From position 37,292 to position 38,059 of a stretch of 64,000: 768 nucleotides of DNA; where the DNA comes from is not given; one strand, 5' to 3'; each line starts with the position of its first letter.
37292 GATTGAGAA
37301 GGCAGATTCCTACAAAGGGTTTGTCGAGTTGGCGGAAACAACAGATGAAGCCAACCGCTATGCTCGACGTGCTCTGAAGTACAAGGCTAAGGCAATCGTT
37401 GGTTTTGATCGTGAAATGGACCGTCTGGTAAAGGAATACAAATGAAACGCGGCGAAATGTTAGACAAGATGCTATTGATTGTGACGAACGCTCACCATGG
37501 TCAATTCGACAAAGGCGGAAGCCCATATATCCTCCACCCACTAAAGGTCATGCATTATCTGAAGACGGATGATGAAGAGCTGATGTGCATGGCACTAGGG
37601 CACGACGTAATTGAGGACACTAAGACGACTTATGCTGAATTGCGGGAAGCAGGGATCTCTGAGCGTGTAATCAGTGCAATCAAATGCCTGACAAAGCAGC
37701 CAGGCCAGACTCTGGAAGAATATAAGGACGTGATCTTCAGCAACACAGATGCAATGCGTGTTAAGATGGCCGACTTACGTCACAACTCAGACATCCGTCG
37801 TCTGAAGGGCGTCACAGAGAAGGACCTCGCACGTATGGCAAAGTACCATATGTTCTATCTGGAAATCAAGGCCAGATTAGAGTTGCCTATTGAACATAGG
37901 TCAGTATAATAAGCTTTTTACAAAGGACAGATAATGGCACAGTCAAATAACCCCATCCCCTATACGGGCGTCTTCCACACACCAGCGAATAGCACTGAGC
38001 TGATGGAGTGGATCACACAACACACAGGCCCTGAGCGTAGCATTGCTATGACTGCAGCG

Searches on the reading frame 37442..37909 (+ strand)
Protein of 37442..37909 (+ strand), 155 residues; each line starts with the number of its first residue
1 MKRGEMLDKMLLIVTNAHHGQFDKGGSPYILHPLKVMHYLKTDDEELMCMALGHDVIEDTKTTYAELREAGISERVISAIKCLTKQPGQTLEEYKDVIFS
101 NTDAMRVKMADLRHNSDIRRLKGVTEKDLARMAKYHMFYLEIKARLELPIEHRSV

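Call 43: search_protein_families(library=pfam, alignment_id=A2, max_evalue=0.001)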
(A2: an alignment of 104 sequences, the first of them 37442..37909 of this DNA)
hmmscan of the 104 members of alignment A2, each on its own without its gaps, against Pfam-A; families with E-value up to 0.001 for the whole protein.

A. member 1, window:37442-37909:+ (155 aa): 1 family
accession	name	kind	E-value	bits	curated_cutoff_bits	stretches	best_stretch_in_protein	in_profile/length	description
PF13328.12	HD_4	-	0.00021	21.5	27.2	1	14-70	5-62/156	HD domain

B. families by the number of members that match (of 104 scanned): 26 families (the first 25 are shown)
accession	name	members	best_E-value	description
PF12322.14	T4_baseplate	1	1.3e-56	T4 bacteriophage base plate protein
PF25187.1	Acb3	1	1e-55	CBASS inhibitor Acb3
PF08804.16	gp32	1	3.4e-45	gp32 DNA binding protein like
PF06067.16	DUF932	1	1.8e-37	Domain of unknown function (DUF932)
PF07486.17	Hydrolase_2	1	2.7e-25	Cell Wall Hydrolase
PF08722.17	Tn7_TnsA-like_N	1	2.2e-21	TnsA-like endonuclease N terminal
PF01145.31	Band_7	1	1.3e-14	SPFH domain / Band 7 family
PF08993.15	T4_Gp59_N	1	8.9e-14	T4 gene Gp59 loader of gp41 DNA helicase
PF04965.19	GPW_gp25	1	1.1e-13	Baseplate wedge protein gp25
PF10686.14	YAcAr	1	2.7e-12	YspA, cpYpsA-related SLOG family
PF09424.15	YqeY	1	1.7e-10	Yqey-like protein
PF14354.12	Lar_restr_allev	1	4.4e-10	Restriction alleviation protein Lar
PF16805.11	Trans_coact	1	8.8e-10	Phage late-transcription coactivator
PF07963.17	N_methyl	1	1.6e-09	Prokaryotic N-terminal methylation motif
PF08994.15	T4_Gp59_C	1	6.3e-09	T4 gene Gp59 loader of gp41 DNA helicase C-term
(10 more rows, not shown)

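Call 79: search_protein_families(library=ncbifam, proteins=[window:37442-37909:+], max_evalue=0.01)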
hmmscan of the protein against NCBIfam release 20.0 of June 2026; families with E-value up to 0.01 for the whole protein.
window:37442-37909:+ (155 aa): 2 families
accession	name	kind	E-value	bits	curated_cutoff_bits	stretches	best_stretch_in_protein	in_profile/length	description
TIGR00691.1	spoT_relA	subfamily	7.6e-15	54.3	499.2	1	13-134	4-135/687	RelA/SpoT family protein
NF008303.0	PRK11092.1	equivalog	5.6e-12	44.7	947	1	6-124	22-150/702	bifunctional GTP diphosphokinase/guanosine-3',5'-bis pyrophosphate 3'-pyrophosphohydrolase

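Call 85: search_protein_families(library=padloc, proteins=[window:37442-37909:+], max_evalue=0.01)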
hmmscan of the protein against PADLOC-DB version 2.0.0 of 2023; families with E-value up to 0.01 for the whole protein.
window:37442-37909:+ (155 aa): 0 families
